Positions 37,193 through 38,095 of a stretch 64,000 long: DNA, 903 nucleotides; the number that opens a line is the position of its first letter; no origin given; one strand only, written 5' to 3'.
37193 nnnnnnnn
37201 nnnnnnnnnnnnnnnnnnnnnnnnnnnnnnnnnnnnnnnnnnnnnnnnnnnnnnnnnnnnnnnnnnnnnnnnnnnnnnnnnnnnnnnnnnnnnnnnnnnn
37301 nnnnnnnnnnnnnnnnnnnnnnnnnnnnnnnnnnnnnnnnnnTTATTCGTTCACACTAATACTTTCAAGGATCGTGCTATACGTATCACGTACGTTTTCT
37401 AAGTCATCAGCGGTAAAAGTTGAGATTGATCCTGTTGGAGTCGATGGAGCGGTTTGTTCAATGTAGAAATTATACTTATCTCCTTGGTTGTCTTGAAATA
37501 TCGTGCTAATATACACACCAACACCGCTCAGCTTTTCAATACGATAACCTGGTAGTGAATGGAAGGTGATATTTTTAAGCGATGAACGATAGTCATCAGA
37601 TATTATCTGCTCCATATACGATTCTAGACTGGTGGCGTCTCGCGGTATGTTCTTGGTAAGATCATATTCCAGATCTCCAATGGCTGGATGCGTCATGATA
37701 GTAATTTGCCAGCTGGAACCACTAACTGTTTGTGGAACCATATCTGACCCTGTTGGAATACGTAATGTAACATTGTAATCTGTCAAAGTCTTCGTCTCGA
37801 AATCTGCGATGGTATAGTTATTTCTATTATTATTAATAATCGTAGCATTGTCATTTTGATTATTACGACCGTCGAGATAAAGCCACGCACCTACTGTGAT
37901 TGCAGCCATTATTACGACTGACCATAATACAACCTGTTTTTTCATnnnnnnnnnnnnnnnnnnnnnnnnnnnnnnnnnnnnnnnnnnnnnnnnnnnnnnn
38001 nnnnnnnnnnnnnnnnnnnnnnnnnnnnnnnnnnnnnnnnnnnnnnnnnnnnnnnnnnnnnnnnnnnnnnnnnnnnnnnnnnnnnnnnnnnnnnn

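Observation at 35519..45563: Accessory island enriched in secreted peptidoglycan hydrolases with mosaic GC content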

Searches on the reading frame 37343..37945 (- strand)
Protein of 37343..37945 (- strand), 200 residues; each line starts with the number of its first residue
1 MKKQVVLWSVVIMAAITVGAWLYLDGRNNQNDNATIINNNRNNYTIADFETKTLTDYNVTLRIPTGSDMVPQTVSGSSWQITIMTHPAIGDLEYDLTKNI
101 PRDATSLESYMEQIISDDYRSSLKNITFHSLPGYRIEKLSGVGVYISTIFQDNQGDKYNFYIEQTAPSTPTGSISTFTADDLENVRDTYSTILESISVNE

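Call 4: search_protein_families(library=pfam, max_evalue=0.1, proteins=[window:37343-37945:-])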
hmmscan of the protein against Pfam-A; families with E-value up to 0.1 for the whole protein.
window:37343-37945:- (200 aa): 2 families
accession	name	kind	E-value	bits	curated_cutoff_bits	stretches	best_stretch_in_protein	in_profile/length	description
PF23689.1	YldA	-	0.058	14.1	27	0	9-25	10-26/29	YldA-like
PF24612.2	Ig_TgrO1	-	0.071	13.8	27.9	1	24-67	20-63/81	TgrO1-like, immunoglobulin-like domain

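Call 37: search_protein_families(library=ncbifam, max_evalue=0.01, proteins=[P0001, P0002, P0003, P0004, P0005, P0006, P0009, P0013, P0014])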
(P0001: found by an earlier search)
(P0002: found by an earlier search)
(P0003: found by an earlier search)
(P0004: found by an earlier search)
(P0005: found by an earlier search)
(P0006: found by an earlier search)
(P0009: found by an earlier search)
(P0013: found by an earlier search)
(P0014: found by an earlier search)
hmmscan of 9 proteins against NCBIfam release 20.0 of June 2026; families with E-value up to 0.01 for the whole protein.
P0001 (245 aa): 0 families

P0002 (218 aa): 6 families
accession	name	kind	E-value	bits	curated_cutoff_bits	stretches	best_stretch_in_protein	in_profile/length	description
NF052336.1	PdgHdaseHSB100310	equivalog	3.2e-07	30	500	1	93-189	46-144/316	peptidoglycan hydrolase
NF052530.1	Heli_ShapePgp3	exception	7.7e-06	25.2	300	1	110-184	174-249/270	peptidoglycan metallopeptidase Pgp3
NF053824.1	PdgNdpepShyC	equivalog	0.00019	20.5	700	1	111-184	304-378/429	peptidoglycan DD-endopeptidase ShyC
NF040883.1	amid_act_ActS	equivalog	0.00036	19.9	375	1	113-178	146-211/242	amidase activator ActS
NF053825.1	PdgNdpepShyA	equivalog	0.00042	19.1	700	1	111-187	304-378/425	peptidoglycan DD-endopeptidase ShyA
NF008652.0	PRK11649.1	equivalog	0.00066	18.5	341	1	112-185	322-396/439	murein DD-endopeptidase MepM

P0003 (200 aa): 0 families

P0004 (206 aa): 0 families

P0005 (213 aa): 0 families

P0006 (233 aa): 0 families

P0009 (208 aa): 0 families

P0013 (913 aa): 15 families
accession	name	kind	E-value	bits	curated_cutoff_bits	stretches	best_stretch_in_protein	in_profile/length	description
NF033707.1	T9SS_sortase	equivalog_domain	4.3e-09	34.6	420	1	823-899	995-1076/1095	type IX secretion system sortase PorU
TIGR04183.1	Por_Secre_tail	domain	3.9e-08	33.2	23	1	830-911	2-71/72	T9SS type A sorting domain-containing protein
NF005176.1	PRK06655.1-1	equivalog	8.7e-07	29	230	1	843-906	92-155/197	flagellar hook assembly protein FlgD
NF053825.1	PdgNdpepShyA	equivalog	2.1e-06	26.7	700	1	69-150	304-379/425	peptidoglycan DD-endopeptidase ShyA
NF008652.0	PRK11649.1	equivalog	4e-06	25.8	341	1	70-150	322-396/439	murein DD-endopeptidase MepM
NF052336.1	PdgHdaseHSB100310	equivalog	4.6e-06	26.2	500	1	64-156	60-146/316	peptidoglycan hydrolase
NF052530.1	Heli_ShapePgp3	exception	1.2e-05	24.6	300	1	69-149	175-249/270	peptidoglycan metallopeptidase Pgp3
NF040883.1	amid_act_ActS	equivalog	1.7e-05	24.2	375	1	70-150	145-219/242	amidase activator ActS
NF053824.1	PdgNdpepShyC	equivalog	3.5e-05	22.9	700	1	70-150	305-379/429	peptidoglycan DD-endopeptidase ShyC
NF052323.1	T9SSA_dep_M6i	equivalog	3.8e-05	21.8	600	1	831-910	962-1037/1043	T9SS-dependent M6-like inactivated metalloprotease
NF052228.1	T9SS_PorZ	equivalog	6.6e-05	21.5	260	1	821-897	668-739/757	type IX secretion system anionic LPS delivery protein PorZ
NF009276.0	PRK12633.1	equivalog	0.0001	22.1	383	1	846-899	127-180/234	flagellar basal body rod modification protein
NF008123.1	PRK10871.1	equivalog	0.0002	20.9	311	1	71-150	275-348/365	murein hydrolase activator NlpD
NF038113.1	T9SSA_dep_M36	equivalog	0.00041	18.6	885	1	824-911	790-868/869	T9SS-dependent M36 family metallopeptidase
NF008644.1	PRK11637.1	equivalog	0.0028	16.7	270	1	76-158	301-378/385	murein hydrolase activator EnvC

P0014 (385 aa): 2 families
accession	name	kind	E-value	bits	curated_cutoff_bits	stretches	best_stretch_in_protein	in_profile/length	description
TIGR03931.1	T7SS_Rv3446c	hypoth_equivalog_domain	3e-05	24.4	47.6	1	13-107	2-91/194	type VII secretion-associated protein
NF040946.1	PSII_PsbP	equivalog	0.00042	20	60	0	66-102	20-56/180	photosystem II reaction center PsbP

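Call 61: search_protein_families(library=pfam, max_evalue=1, proteins=[L011:4616-5257:+, L014:6889-7599:+, L015:4982-5701:+, L015:3115-3744:+, L016:4921-5568:+, L017:591-1337:+, L018:2079-3242:+, L018:4724-5317:+, L001:5813-6511:+, L011:7986-9065:+])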
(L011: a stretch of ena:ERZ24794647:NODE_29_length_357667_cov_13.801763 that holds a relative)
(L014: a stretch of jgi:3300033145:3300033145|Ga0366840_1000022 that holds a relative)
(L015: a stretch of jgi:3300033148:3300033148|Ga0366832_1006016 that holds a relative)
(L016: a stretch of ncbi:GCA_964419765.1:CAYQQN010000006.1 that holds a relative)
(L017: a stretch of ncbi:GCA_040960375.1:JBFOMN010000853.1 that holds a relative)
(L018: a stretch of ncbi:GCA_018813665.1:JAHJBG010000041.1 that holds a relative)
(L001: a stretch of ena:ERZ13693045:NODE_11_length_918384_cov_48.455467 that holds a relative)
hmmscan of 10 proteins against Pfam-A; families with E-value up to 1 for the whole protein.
L011:4616-5257:+ (213 aa): 3 families
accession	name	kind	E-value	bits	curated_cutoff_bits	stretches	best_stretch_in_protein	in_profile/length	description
PF09716.15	ETRAMP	-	0.04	14.4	29.1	1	1-42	1-30/81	Malarial early transcribed membrane protein (ETRAMP)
PF16872.10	putAbiC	-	0.077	14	22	1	182-210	13-46/80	Putative phage abortive infection protein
PF00886.24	Ribosomal_S16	-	0.15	12.4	27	1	93-108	26-41/62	Ribosomal protein S16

L014:6889-7599:+ (236 aa): 3 families
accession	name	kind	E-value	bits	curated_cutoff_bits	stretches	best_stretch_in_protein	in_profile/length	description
PF18933.6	PsbP_2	-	8.5e-05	23.1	27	1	14-222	4-183/184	PsbP-like protein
PF20377.3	DUF6672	-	0.12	12.6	24.3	1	3-30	5-32/152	Family of unknown function (DUF6672)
PF11837.13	INV_N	-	0.25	12.3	27.8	1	8-63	24-81/109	Beta-fructofuranosidase, N-terminal domain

L015:4982-5701:+ (239 aa): 3 families
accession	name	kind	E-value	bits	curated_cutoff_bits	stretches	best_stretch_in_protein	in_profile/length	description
PF18933.6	PsbP_2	-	8.1e-06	26.4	27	1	16-225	4-184/184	PsbP-like protein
PF09716.15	ETRAMP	-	0.056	13.9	29.1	1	3-36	48-81/81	Malarial early transcribed membrane protein (ETRAMP)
PF09889.16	DUF2116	-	0.5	10.8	26.8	1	5-28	32-57/59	Probable treble clef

L015:3115-3744:+ (209 aa): 5 families
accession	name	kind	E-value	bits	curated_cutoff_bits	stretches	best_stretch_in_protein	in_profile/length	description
PF07790.16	Pilin_N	-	0.015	16.6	25.2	1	12-50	9-47/78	Archaeal Type IV pilin, N-terminal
PF13967.11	RSN1_TM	-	0.018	15.1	27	1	15-49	5-39/156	Late exocytosis, associated with Golgi transport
PF13800.11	Sigma_reg_N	-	0.03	15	26.3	1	11-65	15-73/91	Sigma factor regulator N-terminal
PF25184.1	YxzE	-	0.097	14.1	40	1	13-61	3-47/65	YxzE-like putative bacteriocin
PF11337.13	DUF3139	-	0.22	12.5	27.3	1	12-53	4-45/83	Protein of unknown function (DUF3139)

L016:4921-5568:+ (215 aa): 2 families
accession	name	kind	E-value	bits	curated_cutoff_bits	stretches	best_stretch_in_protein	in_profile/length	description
PF06072.16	Herpes_US9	-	0.12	12.8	23.7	1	4-25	37-58/61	Alphaherpesvirus tegument protein US9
PF13663.11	DUF4148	-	0.16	12.8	27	1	1-40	1-38/62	Domain of unknown function (DUF4148)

L017:591-1337:+ (248 aa): 8 families
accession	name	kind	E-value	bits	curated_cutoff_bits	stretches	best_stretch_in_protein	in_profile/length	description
PF18933.6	PsbP_2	-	0.0028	18.1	27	1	86-125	28-69/184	PsbP-like protein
PF19168.5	DUF5850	-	0.036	15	25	1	20-101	4-84/171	Family of unknown function (DUF5850)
PF21827.1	New_glue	-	0.036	14.2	31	1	21-80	6-63/94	New glue protein family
PF19721.4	DUF6215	-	0.14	12.2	27.1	1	9-48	2-41/135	Family of unknown function (DUF6215)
PF09911.14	DUF2140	-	0.15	12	34.3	1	10-74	2-66/187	Uncharacterized protein conserved in bacteria (DUF2140)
PF12072.13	RNase_Y_N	-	0.17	11.8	32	1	16-48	2-34/201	RNase Y N-terminal region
PF03833.19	PolC_DP2_N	-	0.21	11.2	24.3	1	53-95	82-124/271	DNA polymerase II large subunit DP2, N-terminal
PF20187.3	DUF6550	-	0.5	11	27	1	15-97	17-95/190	Family of unknown function (DUF6550)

L018:2079-3242:+ (387 aa): 0 families

L018:4724-5317:+ (197 aa): 1 family
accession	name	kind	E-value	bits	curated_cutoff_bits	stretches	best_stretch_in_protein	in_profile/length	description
PF12704.14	MacB_PCD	-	0.13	12.9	27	1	7-150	9-114/207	MacB-like periplasmic core domain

L001:5813-6511:+ (232 aa): 4 families
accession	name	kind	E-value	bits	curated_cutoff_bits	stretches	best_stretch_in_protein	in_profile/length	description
PF18933.6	PsbP_2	-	0.00067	20.1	27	1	37-101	14-77/184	PsbP-like protein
PF07790.16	Pilin_N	-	0.0097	17.2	25.2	1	13-62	9-58/78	Archaeal Type IV pilin, N-terminal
PF10907.13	DUF2749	-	0.067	13.7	25.5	1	14-54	7-49/72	Protein of unknown function (DUF2749)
PF03493.23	BK_channel_a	-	0.088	13.6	26.8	1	121-167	28-73/90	Calcium-activated BK potassium channel alpha subunit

L011:7986-9065:+ (359 aa): 2 families
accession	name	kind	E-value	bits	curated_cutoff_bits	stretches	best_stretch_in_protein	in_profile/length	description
PF01789.22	PsbP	-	0.0078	16.7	23.5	1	222-273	4-53/155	PsbP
PF18933.6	PsbP_2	-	0.059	13.8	27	1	221-244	44-67/184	PsbP-like protein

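Call 62: search_protein_families(library=phrogs, max_evalue=0.001, proteins=[P0001, P0002, P0003, P0004, P0005, P0006, P0009, P0013, P0014])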
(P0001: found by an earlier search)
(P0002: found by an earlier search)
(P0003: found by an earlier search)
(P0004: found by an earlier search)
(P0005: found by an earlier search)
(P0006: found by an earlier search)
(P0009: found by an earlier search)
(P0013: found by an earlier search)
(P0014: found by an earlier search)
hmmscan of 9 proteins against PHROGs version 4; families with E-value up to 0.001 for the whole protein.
P0001 (245 aa): 0 families

P0002 (218 aa): 9 families
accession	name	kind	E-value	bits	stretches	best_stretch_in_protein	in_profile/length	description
phrog_7767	-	other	3.9e-10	40.8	1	88-185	20-105/194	metallo-endopeptidase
phrog_6700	-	lysis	2.7e-09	35.5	1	111-196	2634-2721/2898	endolysin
phrog_3084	-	lysis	1.9e-07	31.5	1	103-189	25-119/468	endolysin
phrog_10030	-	tail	7.8e-07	27.7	1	93-184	1905-2003/2105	tail length tape measure protein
phrog_880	-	lysis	1.4e-05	25.7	1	112-187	38-120/435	endolysin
phrog_3578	-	lysis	1.5e-05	25.5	1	144-184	293-334/405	endolysin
phrog_21656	-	other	3.5e-05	23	1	113-184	647-727/1022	peptidase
phrog_14988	-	other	3.6e-05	24.6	1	97-184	28-124/272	peptidase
phrog_4070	-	tail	0.00014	21.2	1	113-188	635-711/989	tail length tape measure protein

P0003 (200 aa): 0 families

P0004 (206 aa): 0 families

P0005 (213 aa): 0 families

P0006 (233 aa): 1 family
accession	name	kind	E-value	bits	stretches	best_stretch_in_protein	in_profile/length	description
phrog_10051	-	lysis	0.0002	21.7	1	141-203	347-410/455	endolysin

P0009 (208 aa): 0 families

P0013 (913 aa): 10 families
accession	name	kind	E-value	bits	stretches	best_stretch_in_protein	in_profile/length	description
phrog_7767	-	other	7.7e-11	43.1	1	69-152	29-107/194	metallo-endopeptidase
phrog_10030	-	tail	3.9e-09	35.4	1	30-157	1881-2011/2105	tail length tape measure protein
phrog_6700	-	lysis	6.9e-08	30.9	1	68-153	2633-2713/2898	endolysin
phrog_14988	-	other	2.7e-07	31.6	1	72-152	45-127/272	peptidase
phrog_28394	-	unknown function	8.9e-07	29.4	1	68-154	210-291/303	-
phrog_28672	-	other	1.9e-06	27.7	1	50-151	277-373/397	metallo-endopeptidase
phrog_8537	-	unknown function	1.3e-05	25.7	1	108-162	56-109/384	-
phrog_880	-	lysis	0.00068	20.1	0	63-152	31-120/435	endolysin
phrog_4070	-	tail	0.00086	18.5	0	100-157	659-715/989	tail length tape measure protein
phrog_3578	-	lysis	0.001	19.6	0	114-149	300-334/405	endolysin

P0014 (385 aa): 0 families

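Call 75: search_protein_families(library=pfam, max_evalue=0.001, proteins=[L020:1670-4231:-, L020:4243-4878:-, L020:4926-5501:-, L020:6934-8073:+, L020:8861-10069:-, L020:10595-12013:-, L020:1257-1673:-, L020:5836-6474:+])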
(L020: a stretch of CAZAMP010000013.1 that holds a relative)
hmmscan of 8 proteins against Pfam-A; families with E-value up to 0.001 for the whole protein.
L020:1670-4231:- (853 aa): 8 families
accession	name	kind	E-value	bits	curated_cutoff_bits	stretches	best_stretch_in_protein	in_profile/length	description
PF10412.15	TrwB_AAD_bind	-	1.8e-14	53.9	20.5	2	442-535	11-98/387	Type IV secretion-system coupling protein DNA-binding domain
PF01935.23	DUF87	-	2.9e-08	34.5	23.2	1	436-519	12-90/220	Helicase HerA, central domain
PF13401.12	AAA_22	-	5.2e-05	24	27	0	445-470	4-29/130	AAA domain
PF12696.13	TraG-D_C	-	0.0001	22.7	22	1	712-777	3-70/126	TraM recognition site of TraD and TraG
PF01580.24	FtsK_SpoIIIE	-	0.00033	20.6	24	1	431-468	25-61/221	FtsK/SpoIIIE family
PF24389.1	ORC-CDC6-like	-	0.00046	19.5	27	1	439-472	25-58/571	ORC-CDC6-like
PF00005.33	ABC_tran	-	0.00087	20.3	25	0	447-469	12-34/137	ABC transporter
PF05872.18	HerA_C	-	0.00097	18.3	22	0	434-487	9-62/502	Helicase HerA-like C-terminal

L020:4243-4878:- (211 aa): 0 families

L020:4926-5501:- (191 aa): 1 family
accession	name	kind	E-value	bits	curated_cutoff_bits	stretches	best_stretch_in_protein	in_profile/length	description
PF04542.20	Sigma70_r2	-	4.6e-05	23.6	24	1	24-80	9-60/71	Sigma-70 region 2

L020:6934-8073:+ (379 aa): 0 families

L020:8861-10069:- (402 aa): 0 families

L020:10595-12013:- (472 aa): 0 families

L020:1257-1673:- (138 aa): 0 families

L020:5836-6474:+ (212 aa): 1 family
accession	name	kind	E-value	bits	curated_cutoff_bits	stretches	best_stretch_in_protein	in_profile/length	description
PF05257.22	CHAP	-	0.0006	20.7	26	1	109-187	7-81/81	CHAP domain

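Call 76: search_protein_families(library=pfam, max_evalue=0.01, proteins=[L023:2776-3348:+, L023:4410-5075:+, L027:4003-4695:+, L016:2548-3120:+, L023:5653-6498:+, L027:5557-6366:+, L026:47-802:+, L022:2314-3246:+, L022:494-1138:+, L001:11670-12815:+])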
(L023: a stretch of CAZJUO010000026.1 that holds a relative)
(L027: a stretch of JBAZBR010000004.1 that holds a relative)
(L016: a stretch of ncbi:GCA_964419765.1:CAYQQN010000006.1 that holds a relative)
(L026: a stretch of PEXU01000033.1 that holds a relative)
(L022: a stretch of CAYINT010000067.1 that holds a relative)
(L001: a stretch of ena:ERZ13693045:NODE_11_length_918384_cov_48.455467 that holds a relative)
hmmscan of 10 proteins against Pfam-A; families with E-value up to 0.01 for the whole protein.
L023:2776-3348:+ (190 aa): 0 families

L023:4410-5075:+ (221 aa): 0 families

L027:4003-4695:+ (230 aa): 0 families

L016:2548-3120:+ (190 aa): 0 families

L023:5653-6498:+ (281 aa): 0 families

L027:5557-6366:+ (269 aa): 1 family
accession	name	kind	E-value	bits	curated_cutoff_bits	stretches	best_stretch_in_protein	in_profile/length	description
PF05257.22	CHAP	-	0.00012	22.9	26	1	142-214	4-71/81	CHAP domain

L026:47-802:+ (251 aa): 0 families

L022:2314-3246:+ (310 aa): 0 families

L022:494-1138:+ (214 aa): 0 families

L001:11670-12815:+ (381 aa): 1 family
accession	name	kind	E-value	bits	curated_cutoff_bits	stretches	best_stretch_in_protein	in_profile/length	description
PF00930.27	DPPIV_N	-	3.3e-06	26.5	22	0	262-324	26-82/354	Dipeptidyl peptidase IV (DPP IV) N-terminal region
